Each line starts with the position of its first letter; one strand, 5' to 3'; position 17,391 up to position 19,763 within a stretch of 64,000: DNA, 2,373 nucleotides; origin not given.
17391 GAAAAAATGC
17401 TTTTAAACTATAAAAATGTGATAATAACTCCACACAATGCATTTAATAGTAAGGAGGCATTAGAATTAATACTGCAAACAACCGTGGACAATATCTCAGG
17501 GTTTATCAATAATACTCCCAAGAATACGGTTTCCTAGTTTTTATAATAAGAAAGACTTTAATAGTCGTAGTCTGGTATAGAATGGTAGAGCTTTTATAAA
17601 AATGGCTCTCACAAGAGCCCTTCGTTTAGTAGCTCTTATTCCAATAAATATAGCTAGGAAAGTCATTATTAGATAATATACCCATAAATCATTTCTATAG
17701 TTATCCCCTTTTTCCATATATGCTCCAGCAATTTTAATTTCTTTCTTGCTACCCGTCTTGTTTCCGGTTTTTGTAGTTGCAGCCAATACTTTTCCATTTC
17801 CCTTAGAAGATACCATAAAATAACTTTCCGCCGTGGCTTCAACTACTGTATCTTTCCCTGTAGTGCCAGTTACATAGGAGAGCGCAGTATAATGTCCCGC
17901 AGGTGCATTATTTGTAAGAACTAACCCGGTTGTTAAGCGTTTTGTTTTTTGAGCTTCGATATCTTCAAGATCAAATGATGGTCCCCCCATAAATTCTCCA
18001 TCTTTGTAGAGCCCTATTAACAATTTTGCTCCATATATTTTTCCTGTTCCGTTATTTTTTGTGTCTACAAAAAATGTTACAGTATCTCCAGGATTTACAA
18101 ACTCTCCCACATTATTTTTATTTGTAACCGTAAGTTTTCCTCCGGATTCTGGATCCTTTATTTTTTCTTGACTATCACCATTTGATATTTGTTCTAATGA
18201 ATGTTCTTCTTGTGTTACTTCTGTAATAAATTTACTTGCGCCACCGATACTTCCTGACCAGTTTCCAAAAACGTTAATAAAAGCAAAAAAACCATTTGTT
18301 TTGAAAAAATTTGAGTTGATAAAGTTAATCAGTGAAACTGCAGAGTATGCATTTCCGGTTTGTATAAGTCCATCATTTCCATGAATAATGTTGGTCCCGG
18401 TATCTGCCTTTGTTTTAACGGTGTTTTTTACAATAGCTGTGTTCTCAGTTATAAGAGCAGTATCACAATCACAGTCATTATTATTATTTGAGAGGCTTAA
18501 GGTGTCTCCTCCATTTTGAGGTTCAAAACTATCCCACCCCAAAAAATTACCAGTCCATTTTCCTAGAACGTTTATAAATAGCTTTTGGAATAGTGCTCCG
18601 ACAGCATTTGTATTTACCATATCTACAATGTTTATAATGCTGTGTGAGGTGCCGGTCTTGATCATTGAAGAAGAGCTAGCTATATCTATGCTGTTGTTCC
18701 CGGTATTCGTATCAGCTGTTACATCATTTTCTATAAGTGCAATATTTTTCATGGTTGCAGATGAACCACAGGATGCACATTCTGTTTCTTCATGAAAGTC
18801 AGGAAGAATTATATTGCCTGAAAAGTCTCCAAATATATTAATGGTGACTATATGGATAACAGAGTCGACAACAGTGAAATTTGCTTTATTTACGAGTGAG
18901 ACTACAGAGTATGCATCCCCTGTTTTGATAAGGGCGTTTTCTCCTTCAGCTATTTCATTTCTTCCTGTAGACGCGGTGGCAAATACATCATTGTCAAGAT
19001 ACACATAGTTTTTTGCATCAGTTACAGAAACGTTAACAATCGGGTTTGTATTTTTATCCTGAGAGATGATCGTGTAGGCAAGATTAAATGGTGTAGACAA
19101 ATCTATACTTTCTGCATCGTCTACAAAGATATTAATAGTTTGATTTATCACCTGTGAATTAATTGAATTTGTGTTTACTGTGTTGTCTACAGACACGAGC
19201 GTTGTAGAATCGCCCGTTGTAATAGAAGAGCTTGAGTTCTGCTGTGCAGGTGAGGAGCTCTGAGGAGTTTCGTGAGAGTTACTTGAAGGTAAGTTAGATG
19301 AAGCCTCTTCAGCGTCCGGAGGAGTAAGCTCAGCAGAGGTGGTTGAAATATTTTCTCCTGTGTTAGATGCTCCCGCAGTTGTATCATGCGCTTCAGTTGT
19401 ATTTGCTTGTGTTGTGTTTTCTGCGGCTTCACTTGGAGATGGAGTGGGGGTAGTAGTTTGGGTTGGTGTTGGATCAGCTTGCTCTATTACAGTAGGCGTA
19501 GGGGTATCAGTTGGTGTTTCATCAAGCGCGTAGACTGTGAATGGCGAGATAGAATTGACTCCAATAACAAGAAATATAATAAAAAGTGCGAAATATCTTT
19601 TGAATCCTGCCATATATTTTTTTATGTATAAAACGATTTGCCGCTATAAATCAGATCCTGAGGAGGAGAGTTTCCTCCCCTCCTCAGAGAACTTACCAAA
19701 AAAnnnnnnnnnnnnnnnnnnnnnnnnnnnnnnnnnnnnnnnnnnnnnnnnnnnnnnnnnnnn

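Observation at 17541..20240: Two adjacent secreted proteins built from the same C-x-C + N/T/V-rich repeat module, arranged like a major/minor subunit operon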

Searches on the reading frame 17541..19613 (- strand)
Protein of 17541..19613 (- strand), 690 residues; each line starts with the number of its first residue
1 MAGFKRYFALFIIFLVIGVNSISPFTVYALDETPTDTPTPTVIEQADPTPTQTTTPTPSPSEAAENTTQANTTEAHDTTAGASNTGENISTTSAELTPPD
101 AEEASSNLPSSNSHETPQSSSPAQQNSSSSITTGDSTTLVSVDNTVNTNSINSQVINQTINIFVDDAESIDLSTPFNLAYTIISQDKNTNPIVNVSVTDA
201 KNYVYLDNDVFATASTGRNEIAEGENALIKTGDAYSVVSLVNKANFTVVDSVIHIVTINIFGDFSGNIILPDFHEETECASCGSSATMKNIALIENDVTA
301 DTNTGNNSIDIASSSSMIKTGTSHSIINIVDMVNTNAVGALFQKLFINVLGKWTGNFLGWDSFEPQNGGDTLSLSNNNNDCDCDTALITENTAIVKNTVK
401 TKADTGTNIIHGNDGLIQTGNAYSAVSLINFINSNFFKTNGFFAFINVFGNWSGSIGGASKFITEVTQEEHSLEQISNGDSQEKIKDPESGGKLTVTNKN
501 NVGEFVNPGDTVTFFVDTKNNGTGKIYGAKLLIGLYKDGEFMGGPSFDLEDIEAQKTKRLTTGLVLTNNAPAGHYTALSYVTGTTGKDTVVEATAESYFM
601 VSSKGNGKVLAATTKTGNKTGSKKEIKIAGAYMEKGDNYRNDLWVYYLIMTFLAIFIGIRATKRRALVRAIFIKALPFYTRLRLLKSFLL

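Call 3: search_protein_families(library=pfam, proteins=[window:17541-19613:-], max_evalue=1)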
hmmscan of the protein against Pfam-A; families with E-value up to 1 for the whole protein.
window:17541-19613:- (690 aa): 0 families

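Call 4: search_protein_families(library=ncbifam, proteins=[window:17541-19613:-], max_evalue=1)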
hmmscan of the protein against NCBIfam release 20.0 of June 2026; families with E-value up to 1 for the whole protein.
window:17541-19613:- (690 aa): 2 families
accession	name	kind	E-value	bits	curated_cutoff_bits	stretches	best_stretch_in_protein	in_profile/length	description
NF005846.3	PRK07764.1-6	equivalog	0.58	9.1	625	1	36-190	444-606/628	DNA polymerase III subunit gamma and tau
NF033761.1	gliding_GltJ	equivalog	0.59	9.1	450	1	36-127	413-508/671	adventurous gliding motility protein GltJ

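Call 8: find_homologous_proteins(query=window:17541-19613:-, max_evalue=0.001)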
Query window:17541-19613:- (690 aa): 231 proteins with E <= 0.001 among 8000 candidates; the best 120 are listed.
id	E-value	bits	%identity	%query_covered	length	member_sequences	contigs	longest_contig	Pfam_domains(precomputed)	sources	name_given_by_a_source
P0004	0.0e+0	1505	100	100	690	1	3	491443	-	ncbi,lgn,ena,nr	ncbi:MAG TPA: hypothetical protein PKA38_01225 [Candidatus Levybacteria bacterium]|nr:hypothetical p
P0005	0.0e+0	1430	95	100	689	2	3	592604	-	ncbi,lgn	-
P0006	0.0e+0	1148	77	100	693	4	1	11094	-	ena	-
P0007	0.0e+0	1138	74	100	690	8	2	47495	-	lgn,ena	-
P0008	3.2e-189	649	55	83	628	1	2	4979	-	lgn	-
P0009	3.6e-160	553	43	100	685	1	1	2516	-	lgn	-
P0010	1.7e-145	504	41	100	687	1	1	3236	-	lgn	-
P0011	1.0e-144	502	43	91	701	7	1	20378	-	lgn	-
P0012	4.9e-142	493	43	88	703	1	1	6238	-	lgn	-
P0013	1.7e-140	488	41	90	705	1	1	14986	-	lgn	-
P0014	1.2e-136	475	39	100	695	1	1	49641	-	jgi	jgi:hypothetical protein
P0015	4.4e-135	470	41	93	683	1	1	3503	-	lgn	-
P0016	8.5e-135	469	39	100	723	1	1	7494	-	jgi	-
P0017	2.1e-134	468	38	100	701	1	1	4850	-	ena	-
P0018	1.5e-132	462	45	80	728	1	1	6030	-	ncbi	-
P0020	7.4e-132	459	39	100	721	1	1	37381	-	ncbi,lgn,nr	ncbi:MAG: hypothetical protein Q8P80_02510 [Candidatus Levybacteria bacterium]|nr:hypothetical prote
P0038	2.4e-126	441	40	92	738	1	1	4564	PF05887.17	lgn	-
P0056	1.1e-121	426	38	100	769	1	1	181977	-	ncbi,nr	ncbi:MAG: hypothetical protein HY344_02170 [Candidatus Levybacteria bacterium]|nr:hypothetical prote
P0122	8.4e-109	383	36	97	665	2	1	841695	-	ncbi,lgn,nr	ncbi:MAG: hypothetical protein QY322_01930 [bacterium]|nr:MAG: hypothetical protein QY322_01930 [bac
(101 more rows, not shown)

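Call 20: find_encoding_contigs(protein=P0020, flank=5000, max_places=2)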
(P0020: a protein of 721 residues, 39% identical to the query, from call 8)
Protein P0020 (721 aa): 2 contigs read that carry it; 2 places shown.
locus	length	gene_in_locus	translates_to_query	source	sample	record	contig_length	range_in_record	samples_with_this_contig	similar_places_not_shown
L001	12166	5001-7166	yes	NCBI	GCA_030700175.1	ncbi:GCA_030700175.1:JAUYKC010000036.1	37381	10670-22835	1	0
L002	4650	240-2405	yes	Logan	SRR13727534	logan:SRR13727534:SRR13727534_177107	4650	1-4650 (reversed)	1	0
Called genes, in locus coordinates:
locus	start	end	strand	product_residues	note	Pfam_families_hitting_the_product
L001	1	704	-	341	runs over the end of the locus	PF00353:HemolysinCabind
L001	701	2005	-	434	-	PF00717:Peptidase_S24 (weak), PF00932:LTD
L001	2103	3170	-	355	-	PF12389:Peptidase_M73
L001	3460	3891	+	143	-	-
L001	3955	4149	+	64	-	-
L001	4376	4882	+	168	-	-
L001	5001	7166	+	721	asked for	-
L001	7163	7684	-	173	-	-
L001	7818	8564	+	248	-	PF20803:PaaX_M, PF08223:PaaX_C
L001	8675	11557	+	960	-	PF00005:ABC_tran (faint), PF02463:SMC_N (faint), PF03193:RsgA_GTPase (faint), PF13175:AAA_15 (faint), PF13555:AAA_29 (faint), PF20703:nSTAND1 (faint), PF17760:UvrA_inter, PF17755:UvrA_DNA-bind, +1 more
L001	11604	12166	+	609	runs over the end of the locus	PF01841:Transglut_core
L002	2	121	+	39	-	?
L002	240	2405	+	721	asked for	-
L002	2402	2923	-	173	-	-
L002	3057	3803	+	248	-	PF20803:PaaX_M, PF08223:PaaX_C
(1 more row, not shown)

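Call 21: find_encoding_contigs(protein=P0056, flank=5000, max_places=2)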
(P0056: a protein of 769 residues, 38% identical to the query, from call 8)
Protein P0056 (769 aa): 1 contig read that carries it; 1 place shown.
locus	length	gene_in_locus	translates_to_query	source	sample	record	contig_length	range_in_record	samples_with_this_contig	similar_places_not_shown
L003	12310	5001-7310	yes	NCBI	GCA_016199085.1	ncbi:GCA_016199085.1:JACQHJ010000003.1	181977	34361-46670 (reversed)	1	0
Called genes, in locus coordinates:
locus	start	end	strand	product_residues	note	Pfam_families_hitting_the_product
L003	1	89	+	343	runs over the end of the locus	PF01757:Acyl_transf_3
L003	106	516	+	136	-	PF08271:Zn_Ribbon_TF (faint), PF01641:SelR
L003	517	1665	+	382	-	PF01180:DHO_dh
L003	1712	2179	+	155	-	-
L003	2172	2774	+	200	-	PF04203:Sortase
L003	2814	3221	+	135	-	-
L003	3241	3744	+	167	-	-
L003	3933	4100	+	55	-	-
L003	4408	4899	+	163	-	-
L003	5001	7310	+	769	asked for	-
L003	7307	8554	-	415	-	PF01566:Nramp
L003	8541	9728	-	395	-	PF05239:PRC (faint), PF03448:MgtE_N, PF00571:CBS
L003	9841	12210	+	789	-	PF02190:LON_substr_bdg, PF00004:AAA, PF07728:AAA_5, PF22667:Lon_lid, PF05362:Lon_C, PF13541:ChlI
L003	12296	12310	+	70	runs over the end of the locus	PF24250:HVO_2718 (weak), PF08279:HTH_11 (weak), PF12844:HTH_19, PF01381:HTH_3, PF13560:HTH_31 (weak)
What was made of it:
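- On Sortase-assembled Gram-positive pili: A sortase is nearby in only one locus examined (L003, call 21).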

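Call 22: find_encoding_contigs(protein=P0122, flank=5000, max_places=2)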
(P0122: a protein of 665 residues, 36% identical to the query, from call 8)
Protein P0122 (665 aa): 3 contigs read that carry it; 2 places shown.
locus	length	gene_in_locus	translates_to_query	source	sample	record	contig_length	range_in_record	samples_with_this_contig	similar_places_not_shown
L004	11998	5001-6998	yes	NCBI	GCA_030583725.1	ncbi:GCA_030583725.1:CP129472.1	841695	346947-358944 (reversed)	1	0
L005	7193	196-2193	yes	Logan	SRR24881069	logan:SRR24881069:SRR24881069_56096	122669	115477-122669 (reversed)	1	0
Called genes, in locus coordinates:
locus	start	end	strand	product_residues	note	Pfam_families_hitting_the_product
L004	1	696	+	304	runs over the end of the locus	PF18075:FtsX_ECD, PF02687:FtsX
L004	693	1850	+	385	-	PF01551:Peptidase_M23 (weak)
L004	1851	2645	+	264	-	PF00932:LTD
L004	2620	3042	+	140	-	PF04892:VanZ-LLP1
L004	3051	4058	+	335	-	PF01073:3Beta_HSD, PF01370:Epimerase, PF02719:Polysacc_synt_2, PF04321:RmlD_sub_bind, PF07993:NAD_binding_4 (faint), PF16363:GDP_Man_Dehyd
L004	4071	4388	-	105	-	PF02687:FtsX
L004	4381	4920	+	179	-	-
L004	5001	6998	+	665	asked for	-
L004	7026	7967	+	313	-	PF00188:CAP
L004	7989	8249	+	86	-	-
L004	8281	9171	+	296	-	PF00483:NTP_transferase, PF12804:NTP_transf_3 (weak)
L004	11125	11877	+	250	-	-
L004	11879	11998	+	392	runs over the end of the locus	-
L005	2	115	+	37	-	?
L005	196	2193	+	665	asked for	-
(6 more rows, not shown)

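Call 28: predict_structure(alignment_id=A2)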
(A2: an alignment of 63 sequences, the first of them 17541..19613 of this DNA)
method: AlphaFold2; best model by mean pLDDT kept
length: 690 residues; sequences in the alignment: 63
mean_pLDDT: 73.5   pTM: 0.52
mean pLDDT of the five models: 73.5, 72.7, 71.0, 70.5, 65.6
residues with pLDDT >= 90: 222; 70-90: 239; 50-70: 60; < 50: 169
segments of 3 or more residues with pLDDT < 50: 23-69, 92-125, 178-200, 283-285, 384-386, 465-485, 606-637
pLDDT, mean of each block of 10 residues (from residue 1): 73 81 48 40 34 31 32 63 62 44 34 35 58 90 85 83 79 61 42 35 82 91 85 93 87 89 90 63 55 88 88 83 90 80 90 93 89 79 52 88 92 88 93 84 91 92 53 36 62 95 88 96 95 93 91 95 90 95 93 96 57 35 34 44 80 88 86 87 83
secondary structure, 60 per line:
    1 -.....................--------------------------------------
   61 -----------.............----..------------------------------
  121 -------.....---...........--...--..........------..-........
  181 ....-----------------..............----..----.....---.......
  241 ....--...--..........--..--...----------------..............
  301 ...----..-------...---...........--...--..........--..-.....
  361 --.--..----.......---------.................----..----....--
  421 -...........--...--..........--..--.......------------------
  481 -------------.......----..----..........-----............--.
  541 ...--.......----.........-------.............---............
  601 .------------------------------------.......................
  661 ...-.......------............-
elements in order (helices of 4 or more, strands of 3 or more residues): H2-22 E72-84 E128-132 E136-146 E149-151 E154-163 H173-184 E202-215 E226-230 E234-244 E247-249 E252-261 E268-270 E287-303 E317-319 E323-333 E336-338 E341-350 E356-360 E372-378 E388-404 E415-418 E422-432 E435-437 E440-449 E456-458 H459-462 E494-500 E511-520 E526-537 E540-543 E546-552 E557-565 E573-585 E589-601 H638-663 H665-671 H678-689
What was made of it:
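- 17544..17702 (-): TM helix (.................) and a conserved basic cytoplasmic tail (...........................). AF2 helix at 638-663 (call 28).
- Checked: The C-terminal TM helix (aa ~640-663) appears as a helix at 638-663 in the AF2 model (call 28).
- AF2 models the capped modules of the big protein confidently as all-beta (pLDDT 80-95, call 28).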

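Call 30: fold_search(model_id=the predicted structure, library=pdb)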
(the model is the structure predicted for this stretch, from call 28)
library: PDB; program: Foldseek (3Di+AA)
matches with E <= 10: 1761; with E <= 0.001: 4
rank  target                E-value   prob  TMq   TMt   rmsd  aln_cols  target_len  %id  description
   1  3idu_A                2.7e-04  1.00  0.13  0.66  10.4       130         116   16  Crystal Structure of the CARDB domain of the PF1109 protein in complex with di-metal ions from Pyrococcus furiosus, No (released 2009-08-04)
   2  5cl2_B                3.7e-04  1.00  0.12  0.31   6.0       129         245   16  Crystal structure of Spo0M, sporulation control protein, from Bacillus subtilis. (released 2015-12-16)
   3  3idu_B                5.3e-04  1.00  0.13  0.69   4.2       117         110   18  Crystal Structure of the CARDB domain of the PF1109 protein in complex with di-metal ions from Pyrococcus furiosus, No (released 2009-08-04)
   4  21ji_B                7.9e-04  1.00  0.11  0.11   6.8       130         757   15  Crystal structure of isoprimeverose-producing enzyme from Phaeoacremonium minimum (released 2026-04-08)
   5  8j9f_A                1.1e-03  1.00  0.12  0.11   6.2       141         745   13  Structure of STG-hydrolyzing beta-glucosidase 1 (PSTG1) (released 2024-04-10)
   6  9lql_D                1.2e-03  1.00  0.12  0.12   6.2       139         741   14  Structure of STG-hydrolyzing beta-glucosidase 1 (PSTG1) complexed with heptyl 1-thio-beta-D-glucopyranoside (released 2026-02-04)
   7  8b5l_v                1.4e-03  1.00  0.13  0.51   4.6       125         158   14  Cryo-EM structure of ribosome-Sec61-TRAP (TRanslocon Associated Protein) translocon complex (released 2023-03-01)
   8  7eap_A                1.4e-03  1.00  0.11  0.10   6.9       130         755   18  Crystal structure of IpeA-XXXG complex (released 2022-03-16)
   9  8xen_A                1.4e-03  1.00  0.14  0.10   4.6       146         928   14  Cryo-EM structure of integrin ITGAV/ITGB3 complex, conformation 4 (released 2024-12-18)
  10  8j9f_C                1.4e-03  1.00  0.13  0.12   5.8       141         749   13  Structure of STG-hydrolyzing beta-glucosidase 1 (PSTG1) (released 2024-04-10)
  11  5xxl_A                1.4e-03  1.00  0.11  0.10   7.2       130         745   12  Crystal structure of GH3 beta-glucosidase from Bacteroides thetaiotaomicron (released 2017-12-13)
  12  3abz_C                1.5e-03  1.00  0.10  0.08   8.7       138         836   16  Crystal structure of Se-Met labeled Beta-glucosidase from Kluyveromyces marxianus (released 2010-08-11)
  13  8k2g_A                1.6e-03  1.00  0.13  0.17   8.3       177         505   12  Crystal structure of Group 1 Oligosaccharide-releasing beta-N-acetylgalactosaminidase NgaCa from Cohnella abietis, apo (released 2024-04-24)
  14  7ms2_A                1.6e-03  1.00  0.12  0.11   5.9       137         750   15  Three-dimensional structure of a GH3 Beta-glucosidase from Clostridium thermocellum in complex with glycerol (released 2022-05-18)
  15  9lql_A                1.8e-03  1.00  0.12  0.12   6.1       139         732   14  Structure of STG-hydrolyzing beta-glucosidase 1 (PSTG1) complexed with heptyl 1-thio-beta-D-glucopyranoside (released 2026-02-04)
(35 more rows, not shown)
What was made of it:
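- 17811..18146 (-): C-terminal Ig-like domain (aa 490-601), CARDB/DUF11-like. Foldseek hit to the CARDB domain 3idu, E=2.7e-4, TM 0.66-0.69 (call 30).
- Closest known: CARDB / DUF11 Ig-like surface domains. Same: The C-terminal domain of the big protein (aa 490-601) superposes on the CARDB domain 3idu, E=2.7e-4, TM about 0.67 (call 30).
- The big protein has a C-terminal TM anchor, a P/T-rich (possibly glycosylated) linker and Ig-like domains (calls 28, 30).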

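Call 48: find_related_loci(query=A2, collection=genome_contigs, flank=5000)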
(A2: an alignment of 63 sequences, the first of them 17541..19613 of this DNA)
Query A2 (690 aa) in genome_contigs; peptide patterns used: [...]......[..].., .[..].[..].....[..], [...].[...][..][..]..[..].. (x = any residue, [..] = any of these).
180 stretches matched a pattern; 63 encode a relative of the query (tblastn E <= 1e-3); 60 distinct loci.
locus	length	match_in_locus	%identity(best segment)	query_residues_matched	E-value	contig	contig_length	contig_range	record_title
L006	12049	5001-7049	76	1-680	0e+0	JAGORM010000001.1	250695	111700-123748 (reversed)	MAG: Candidatus Levyibacteriota bacterium isolate Gw_Eff_bin_269 Gw_Eff_31_length_250695_cov_12.342542, whole genome sho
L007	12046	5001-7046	76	1-681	0e+0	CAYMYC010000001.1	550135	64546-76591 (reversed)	MAG TPA_asm: uncultured Gammaproteobacteria bacterium isolate binchicken_co128_232 genome assembly, contig: NODE_4_lengt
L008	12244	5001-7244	38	1-690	7e-132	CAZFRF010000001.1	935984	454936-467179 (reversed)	MAG TPA_asm: uncultured Gammaproteobacteria bacterium isolate SRP292972_co1_100 genome assembly, contig: NODE_5_length_9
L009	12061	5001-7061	39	1-690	3e-128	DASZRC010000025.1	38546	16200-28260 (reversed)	MAG TPA_asm: Patescibacteria group bacterium isolate SMAG_U6014 k141_343289, whole genome shotgun sequence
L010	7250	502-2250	42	120-690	2e-125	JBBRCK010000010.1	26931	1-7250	MAG: Candidatus Levyibacteriota bacterium isolate Co_metawrap_2398 Cmw_2398_k141_5135338_length_26931_cov_17.9949, whole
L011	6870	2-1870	40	69-690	1e-123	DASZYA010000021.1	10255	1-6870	MAG TPA_asm: Patescibacteria group bacterium isolate SMAG_U6198 k141_463220, whole genome shotgun sequence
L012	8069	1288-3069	43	92-690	4e-122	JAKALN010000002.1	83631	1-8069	MAG: bacterium isolate WY5.bin128 NODE_426_length_83631_cov_8.669716, whole genome shotgun sequence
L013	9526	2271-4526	36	1-690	5e-121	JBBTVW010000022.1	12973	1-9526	MAG: Patescibacteria group bacterium isolate H43-bin095_1 H43_bin095_1_000000000022, whole genome shotgun sequence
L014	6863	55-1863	41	36-690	3e-121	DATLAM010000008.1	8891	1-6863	MAG TPA_asm: Candidatus Bathyarchaeia archaeon isolate SMAG_U14271 k141_3882156, whole genome shotgun sequence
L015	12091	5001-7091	37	5-686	6e-120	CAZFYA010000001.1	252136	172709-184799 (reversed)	MAG TPA_asm: uncultured Gammaproteobacteria bacterium isolate SRP239243_co2_396 genome assembly, contig: NODE_17_length_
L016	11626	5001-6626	44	47-588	6e-119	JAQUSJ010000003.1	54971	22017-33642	MAG: Candidatus Daviesbacteria bacterium isolate STD1_94 NODE_1122_length_54971_cov_14.869503_Sandtown_D1, whole genome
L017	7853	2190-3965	41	29-622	6e-119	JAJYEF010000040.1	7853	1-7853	MAG: bacterium isolate DBS1-1.bin22 NODE_17620_length_7853_cov_3.326948, whole genome shotgun sequence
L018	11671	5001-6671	41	131-683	3e-118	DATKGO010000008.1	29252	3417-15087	MAG TPA_asm: Patescibacteria group bacterium isolate SMAG_U14553 k141_187019, whole genome shotgun sequence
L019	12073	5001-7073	39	4-690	1e-115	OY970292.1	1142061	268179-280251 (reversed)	MAG: Candidatus Levybacteria bacterium isolate MFD01916.bin.c.8 genome assembly, chromosome: 1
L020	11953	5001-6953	40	4-613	5e-115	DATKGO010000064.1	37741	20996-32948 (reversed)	MAG TPA_asm: Patescibacteria group bacterium isolate SMAG_U14553 k141_10731, whole genome shotgun sequence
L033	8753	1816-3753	36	71-689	2e-104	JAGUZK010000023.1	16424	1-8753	MAG: Candidatus Woesebacteria bacterium isolate DeMMO6_59 c_000000096304, whole genome shotgun sequence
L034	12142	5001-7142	40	22-601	2e-104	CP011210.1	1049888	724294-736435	MAG: Candidatus Beckwithbacteria bacterium GW2011_GWC1_49_16 chromosome, complete genome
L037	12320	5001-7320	40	131-653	4e-97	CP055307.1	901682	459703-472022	MAG: Candidatus Woesebacteria bacterium isolate Ch104b chromosome, complete genome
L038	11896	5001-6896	36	4-653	5e-94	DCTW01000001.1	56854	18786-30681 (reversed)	MAG TPA_asm: Candidatus Woesebacteria bacterium UBA1430 UBA1430_contig_16233, whole genome shotgun sequence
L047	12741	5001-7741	32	80-686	2e-71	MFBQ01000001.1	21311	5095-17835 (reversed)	MAG: Candidatus Curtissbacteria bacterium RIFCSPLOWO2_01_FULL_41_18 rifcsplowo2_01_scaffold_10006, whole genome shotgun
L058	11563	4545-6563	27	124-597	1e-25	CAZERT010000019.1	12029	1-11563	MAG TPA_asm: uncultured Gammaproteobacteria bacterium isolate binchicken_co22_129 genome assembly, contig: NODE_5477_len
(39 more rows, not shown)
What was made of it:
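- The lineages are Levy-, Davies-, Gottesman-, Woese-, Beckwith-, Curtiss- and Amesbacteria, plus one Paceibacterota (call 48).
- Tried and rejected: The big-family alignment was used instead (call 48).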

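Call 56: search_protein_families(library=pfam, proteins=[L001:3955-4149:+, L003:3933-4100:+, L001:3460-3891:+, L003:2814-3221:+, L003:1712-2179:+], max_evalue=0.01)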
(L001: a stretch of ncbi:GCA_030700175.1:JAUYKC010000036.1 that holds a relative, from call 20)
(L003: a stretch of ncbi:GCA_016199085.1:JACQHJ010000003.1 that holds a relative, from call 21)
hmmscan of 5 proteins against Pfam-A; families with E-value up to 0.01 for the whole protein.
L001:3955-4149:+ (64 aa): 1 family
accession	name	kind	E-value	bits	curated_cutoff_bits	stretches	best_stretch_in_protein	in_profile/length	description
PF10055.14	DUF2292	-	0.00097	19.1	22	1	15-43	2-29/37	Uncharacterized small protein (DUF2292)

L003:3933-4100:+ (55 aa): 1 family
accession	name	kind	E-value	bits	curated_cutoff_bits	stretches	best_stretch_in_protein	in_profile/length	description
PF10055.14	DUF2292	-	3.3e-05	23.8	22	1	16-43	3-29/37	Uncharacterized small protein (DUF2292)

L001:3460-3891:+ (143 aa): 0 families

L003:2814-3221:+ (135 aa): 0 families

L003:1712-2179:+ (155 aa): 2 families
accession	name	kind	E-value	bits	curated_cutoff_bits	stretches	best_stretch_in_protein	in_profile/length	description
PF16101.10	PRIMA1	-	0.003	17.8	38.6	1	4-87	11-86/158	Proline-rich membrane anchor 1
PF05887.16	Trypan_PARP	-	0.0058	17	100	1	6-90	8-97/134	Procyclic acidic repetitive protein (PARP)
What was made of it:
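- On DUF2292 (upstream 66-aa protein): The L003 ortholog scores 23.8 bits, above, and the L001 ortholog 19.1 bits (call 56).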
